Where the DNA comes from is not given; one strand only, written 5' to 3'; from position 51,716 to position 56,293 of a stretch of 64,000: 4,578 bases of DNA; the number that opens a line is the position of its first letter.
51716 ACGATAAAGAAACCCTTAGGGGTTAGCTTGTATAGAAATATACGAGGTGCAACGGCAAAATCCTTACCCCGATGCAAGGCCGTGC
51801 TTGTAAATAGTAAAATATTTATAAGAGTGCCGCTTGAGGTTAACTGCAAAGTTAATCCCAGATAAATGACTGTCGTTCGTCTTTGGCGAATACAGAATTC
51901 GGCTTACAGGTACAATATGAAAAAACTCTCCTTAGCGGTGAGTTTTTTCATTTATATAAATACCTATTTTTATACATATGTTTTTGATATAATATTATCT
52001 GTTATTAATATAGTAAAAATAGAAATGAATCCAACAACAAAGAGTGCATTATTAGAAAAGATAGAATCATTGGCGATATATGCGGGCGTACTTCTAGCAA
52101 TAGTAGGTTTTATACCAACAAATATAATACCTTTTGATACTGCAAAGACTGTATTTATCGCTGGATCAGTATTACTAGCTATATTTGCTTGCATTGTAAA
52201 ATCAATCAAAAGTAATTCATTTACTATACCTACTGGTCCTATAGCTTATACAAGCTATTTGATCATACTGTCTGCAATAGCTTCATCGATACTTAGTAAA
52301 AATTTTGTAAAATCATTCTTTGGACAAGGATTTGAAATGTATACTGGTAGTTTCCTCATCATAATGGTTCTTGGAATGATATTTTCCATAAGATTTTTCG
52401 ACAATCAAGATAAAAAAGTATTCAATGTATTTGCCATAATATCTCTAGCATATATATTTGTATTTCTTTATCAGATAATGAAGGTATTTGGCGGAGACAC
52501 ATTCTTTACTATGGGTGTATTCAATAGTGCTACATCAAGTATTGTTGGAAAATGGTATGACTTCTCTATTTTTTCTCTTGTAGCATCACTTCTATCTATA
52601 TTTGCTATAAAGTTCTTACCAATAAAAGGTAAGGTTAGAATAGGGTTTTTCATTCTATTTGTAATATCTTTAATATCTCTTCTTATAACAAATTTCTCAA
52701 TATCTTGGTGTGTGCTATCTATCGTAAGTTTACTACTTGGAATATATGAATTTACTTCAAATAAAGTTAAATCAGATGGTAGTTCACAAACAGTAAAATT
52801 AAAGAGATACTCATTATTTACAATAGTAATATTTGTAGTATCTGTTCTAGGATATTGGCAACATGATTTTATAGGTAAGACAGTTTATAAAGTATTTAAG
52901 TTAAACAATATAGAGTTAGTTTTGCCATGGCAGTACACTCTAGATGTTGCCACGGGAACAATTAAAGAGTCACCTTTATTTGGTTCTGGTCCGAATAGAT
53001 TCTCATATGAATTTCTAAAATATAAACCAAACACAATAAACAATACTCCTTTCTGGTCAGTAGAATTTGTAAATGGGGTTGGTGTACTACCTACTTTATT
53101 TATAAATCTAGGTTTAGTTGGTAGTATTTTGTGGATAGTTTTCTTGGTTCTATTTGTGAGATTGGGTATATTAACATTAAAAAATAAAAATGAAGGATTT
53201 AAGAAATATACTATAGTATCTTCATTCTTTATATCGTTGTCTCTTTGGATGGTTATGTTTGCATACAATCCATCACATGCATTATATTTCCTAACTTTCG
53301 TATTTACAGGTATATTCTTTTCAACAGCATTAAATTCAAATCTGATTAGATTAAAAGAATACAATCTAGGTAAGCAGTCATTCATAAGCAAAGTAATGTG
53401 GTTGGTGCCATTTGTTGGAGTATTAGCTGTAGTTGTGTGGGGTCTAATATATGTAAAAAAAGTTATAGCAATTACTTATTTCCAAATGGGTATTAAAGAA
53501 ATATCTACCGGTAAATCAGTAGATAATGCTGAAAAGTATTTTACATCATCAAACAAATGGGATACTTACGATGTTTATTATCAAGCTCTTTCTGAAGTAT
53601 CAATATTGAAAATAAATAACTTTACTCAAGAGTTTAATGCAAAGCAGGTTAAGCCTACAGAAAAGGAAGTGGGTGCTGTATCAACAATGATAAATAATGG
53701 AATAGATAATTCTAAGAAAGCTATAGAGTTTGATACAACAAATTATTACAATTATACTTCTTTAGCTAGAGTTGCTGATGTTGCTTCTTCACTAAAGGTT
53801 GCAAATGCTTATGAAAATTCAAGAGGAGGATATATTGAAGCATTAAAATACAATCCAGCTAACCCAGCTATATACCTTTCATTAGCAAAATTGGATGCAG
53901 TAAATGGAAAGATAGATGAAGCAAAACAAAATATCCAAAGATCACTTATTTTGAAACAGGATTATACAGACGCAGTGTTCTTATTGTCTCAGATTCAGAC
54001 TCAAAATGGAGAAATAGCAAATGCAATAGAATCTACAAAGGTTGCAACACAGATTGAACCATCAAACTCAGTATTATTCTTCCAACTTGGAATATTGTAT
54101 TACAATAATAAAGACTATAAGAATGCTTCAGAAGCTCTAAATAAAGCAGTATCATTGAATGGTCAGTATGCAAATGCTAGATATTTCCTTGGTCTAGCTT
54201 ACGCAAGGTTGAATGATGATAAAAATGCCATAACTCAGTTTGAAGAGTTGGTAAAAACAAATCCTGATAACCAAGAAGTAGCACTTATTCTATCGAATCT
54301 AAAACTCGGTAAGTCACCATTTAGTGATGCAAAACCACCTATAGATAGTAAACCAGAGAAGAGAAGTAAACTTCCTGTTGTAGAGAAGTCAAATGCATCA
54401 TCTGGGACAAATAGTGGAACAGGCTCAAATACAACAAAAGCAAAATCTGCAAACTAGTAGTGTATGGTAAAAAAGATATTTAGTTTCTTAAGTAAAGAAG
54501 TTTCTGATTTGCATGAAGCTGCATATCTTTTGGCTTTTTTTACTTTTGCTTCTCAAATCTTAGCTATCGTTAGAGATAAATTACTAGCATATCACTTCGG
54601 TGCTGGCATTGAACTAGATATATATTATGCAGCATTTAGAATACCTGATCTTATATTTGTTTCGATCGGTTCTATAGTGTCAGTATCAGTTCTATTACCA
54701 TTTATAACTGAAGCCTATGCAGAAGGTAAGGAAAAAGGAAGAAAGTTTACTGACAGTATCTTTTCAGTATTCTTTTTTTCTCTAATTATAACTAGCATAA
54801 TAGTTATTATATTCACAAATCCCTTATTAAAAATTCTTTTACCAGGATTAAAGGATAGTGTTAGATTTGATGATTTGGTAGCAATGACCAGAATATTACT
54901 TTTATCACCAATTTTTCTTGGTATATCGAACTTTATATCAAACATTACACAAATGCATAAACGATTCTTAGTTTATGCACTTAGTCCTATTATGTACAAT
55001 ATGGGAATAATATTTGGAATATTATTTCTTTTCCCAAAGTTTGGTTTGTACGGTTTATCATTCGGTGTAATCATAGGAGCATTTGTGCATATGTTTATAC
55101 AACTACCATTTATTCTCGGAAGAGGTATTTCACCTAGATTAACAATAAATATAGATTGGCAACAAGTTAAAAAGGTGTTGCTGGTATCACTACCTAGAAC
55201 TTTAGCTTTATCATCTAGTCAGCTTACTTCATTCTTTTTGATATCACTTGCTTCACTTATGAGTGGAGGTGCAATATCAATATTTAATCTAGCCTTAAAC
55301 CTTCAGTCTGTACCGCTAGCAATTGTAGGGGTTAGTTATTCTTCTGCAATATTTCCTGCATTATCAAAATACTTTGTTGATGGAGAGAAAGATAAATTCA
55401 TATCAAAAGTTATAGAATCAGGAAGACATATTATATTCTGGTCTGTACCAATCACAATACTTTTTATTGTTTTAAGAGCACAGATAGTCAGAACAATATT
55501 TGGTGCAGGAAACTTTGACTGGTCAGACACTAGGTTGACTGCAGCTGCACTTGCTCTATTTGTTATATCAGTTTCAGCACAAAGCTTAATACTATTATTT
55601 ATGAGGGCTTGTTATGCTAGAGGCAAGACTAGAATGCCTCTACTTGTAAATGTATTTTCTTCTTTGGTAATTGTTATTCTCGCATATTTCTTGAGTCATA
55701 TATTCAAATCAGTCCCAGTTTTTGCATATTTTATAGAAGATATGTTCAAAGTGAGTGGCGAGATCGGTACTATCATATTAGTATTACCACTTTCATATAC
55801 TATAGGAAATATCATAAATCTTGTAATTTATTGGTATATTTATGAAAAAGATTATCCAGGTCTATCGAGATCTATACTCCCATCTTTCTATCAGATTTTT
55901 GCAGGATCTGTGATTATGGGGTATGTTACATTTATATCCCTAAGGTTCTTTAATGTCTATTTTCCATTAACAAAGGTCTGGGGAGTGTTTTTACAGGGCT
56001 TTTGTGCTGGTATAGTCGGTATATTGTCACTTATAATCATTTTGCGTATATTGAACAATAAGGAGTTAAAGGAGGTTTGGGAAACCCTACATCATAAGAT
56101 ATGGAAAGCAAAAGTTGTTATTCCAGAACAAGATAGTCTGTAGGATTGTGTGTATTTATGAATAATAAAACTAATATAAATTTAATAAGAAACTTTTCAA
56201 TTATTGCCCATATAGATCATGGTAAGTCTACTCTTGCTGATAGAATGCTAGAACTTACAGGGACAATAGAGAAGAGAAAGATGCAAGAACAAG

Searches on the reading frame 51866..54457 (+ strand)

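Call 16: search_protein_families(library=pfam, proteins=[window:51866-54457:+], max_evalue=0.001)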
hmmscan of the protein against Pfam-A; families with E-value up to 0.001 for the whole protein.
window:51866-54457:+ (863 aa): 18 families
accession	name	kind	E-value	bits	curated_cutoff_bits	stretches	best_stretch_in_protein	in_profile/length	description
PF07719.23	TPR_2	-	2.4e-14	52.6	27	1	738-766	4-32/34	Tetratricopeptide repeat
PF13181.12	TPR_8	-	1.7e-12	46.8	25.7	1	738-767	4-33/34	Tetratricopeptide repeat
PF13432.12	TPR_16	-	6e-12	46.2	32.7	1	740-802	2-64/65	Tetratricopeptide repeat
PF14559.12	TPR_19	-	8.7e-12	45.6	25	1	748-811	4-67/68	Tetratricopeptide repeat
PF13414.12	TPR_11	-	1.5e-10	41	26.8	0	750-782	9-41/42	TPR repeat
PF13428.12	TPR_14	-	2.5e-09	37.3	23.5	0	770-809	2-41/44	Tetratricopeptide repeat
PF23914.1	TPR_CcmH_CycH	-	7e-08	32.9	42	1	706-804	55-156/158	Cytochrome c-type biogenesis protein H TPR domain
PF00515.34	TPR_1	-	1.7e-07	31.2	27.8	1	738-767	4-33/34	Tetratricopeptide repeat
PF13431.12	TPR_17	-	5e-07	29.9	24.4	0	727-752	5-30/34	Tetratricopeptide repeat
PF13174.12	TPR_6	-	3.1e-06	27.9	26.3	0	775-801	6-32/33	Tetratricopeptide repeat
PF12895.13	ANAPC3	-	2.2e-05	25.1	27.2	1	699-794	4-81/82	Anaphase-promoting complex, cyclosome, subunit 3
PF25060.1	ARM_TT21_2nd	-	5.2e-05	23.3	27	0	663-715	218-270/270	Tetratricopeptide repeat protein 21 second ARM domain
PF14561.12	TPR_20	-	0.00039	21.1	25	0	659-692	14-47/90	Tetratricopeptide repeat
PF24575.1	TPR_Slam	-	0.00069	20.4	35.2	0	710-756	56-102/104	Surface lipoprotein assembly modifier, N-terminal TPR repeats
PF14853.12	Fis1_TPR_C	-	0.00074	20.1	25.3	0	771-806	3-38/53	Fis1 C-terminal tetratricopeptide repeat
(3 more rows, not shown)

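Call 38: search_protein_families(library=ncbifam, proteins=[window:51866-54457:+], max_evalue=0.0001)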
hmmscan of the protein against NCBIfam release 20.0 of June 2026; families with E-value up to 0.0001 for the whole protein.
window:51866-54457:+ (863 aa): 13 families
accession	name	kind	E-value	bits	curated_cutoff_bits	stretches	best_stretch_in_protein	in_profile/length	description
TIGR02917.1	PEP_TPR_lipo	equivalog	8.2e-17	60.4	312.2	1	656-822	522-688/899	XrtA/PEP-CTERM system TPR-repeat protein PrsT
NF040959.1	MamA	equivalog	2.4e-13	50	200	1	668-804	38-174/204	magnetosome protein MamA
TIGR02521.1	type_IV_pilW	equivalog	9e-11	41.8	154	1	739-805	35-101/234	type IV pilus biogenesis/stability protein PilW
TIGR02795.1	tol_pal_ybgF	equivalog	3e-07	31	90.1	1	743-815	10-83/119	tol-pal system protein YbgF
TIGR03939.1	PGA_TPR_OMP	equivalog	1e-06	27.3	366.65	0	617-737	70-190/800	poly-beta-1,6 N-acetyl-D-glucosamine export porin PgaA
TIGR00540.1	TPR_hemY_coli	hypoth_equivalog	1.9e-06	26.9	142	1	666-792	260-382/385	heme biosynthesis-associated TPR protein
NF033920.0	C39_PA2778_fam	equivalog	2e-06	27.4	150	0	634-732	157-255/255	PA2778 family cysteine peptidase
TIGR02552.1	LcrH_SycD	equivalog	2.1e-06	27.5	104.8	0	699-766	50-117/136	SycD/LcrH family type III secretion system chaperone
NF033758.1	gliding_GltE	equivalog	5e-06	25.7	225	0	658-792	213-348/411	adventurous gliding motility TPR repeat lipoprotein GltE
NF033762.1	social_mot_Tgl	equivalog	5.6e-06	25.9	225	1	656-804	54-205/252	social motility TPR repeat lipoprotein Tgl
TIGR00990.1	3a0801s09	subfamily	1.4e-05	23.9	757.25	1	644-822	305-486/615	mitochondrial import receptor subunit TOM70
NF047371.1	FlcA_CTERM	equivalog_domain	1.9e-05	23.3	300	1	713-798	451-536/646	periplasmic flagellar collar protein FlcA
NF008757.0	PRK11788.1-5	equivalog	8.9e-05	21.8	363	0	669-729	182-242/388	lipopolysaccharide assembly protein LapB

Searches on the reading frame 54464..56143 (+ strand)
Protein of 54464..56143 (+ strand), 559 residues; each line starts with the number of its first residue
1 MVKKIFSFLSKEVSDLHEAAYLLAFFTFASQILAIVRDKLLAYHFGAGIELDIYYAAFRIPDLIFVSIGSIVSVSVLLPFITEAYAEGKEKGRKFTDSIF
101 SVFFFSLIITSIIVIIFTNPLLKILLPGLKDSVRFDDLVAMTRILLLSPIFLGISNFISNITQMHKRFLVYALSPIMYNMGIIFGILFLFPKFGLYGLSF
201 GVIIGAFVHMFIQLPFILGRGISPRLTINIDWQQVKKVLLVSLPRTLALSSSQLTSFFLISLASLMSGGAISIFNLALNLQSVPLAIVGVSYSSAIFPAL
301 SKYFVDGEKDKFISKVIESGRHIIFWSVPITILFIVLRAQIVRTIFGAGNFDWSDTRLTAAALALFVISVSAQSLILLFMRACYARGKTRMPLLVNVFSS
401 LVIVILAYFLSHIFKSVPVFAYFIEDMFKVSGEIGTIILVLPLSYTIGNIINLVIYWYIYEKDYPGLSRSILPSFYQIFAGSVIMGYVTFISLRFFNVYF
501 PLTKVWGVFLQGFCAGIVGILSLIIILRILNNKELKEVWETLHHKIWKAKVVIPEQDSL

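Call 38: search_protein_families(library=ncbifam, proteins=[window:54464-56143:+], max_evalue=0.0001)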
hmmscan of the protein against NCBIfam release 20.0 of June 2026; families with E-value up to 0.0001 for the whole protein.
window:54464-56143:+ (559 aa): 1 family
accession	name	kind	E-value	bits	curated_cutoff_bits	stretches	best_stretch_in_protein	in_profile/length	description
TIGR01695.1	murJ_mviN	equivalog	3.3e-70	237.2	235.55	1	19-538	5-504/506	murein biosynthesis integral membrane protein MurJ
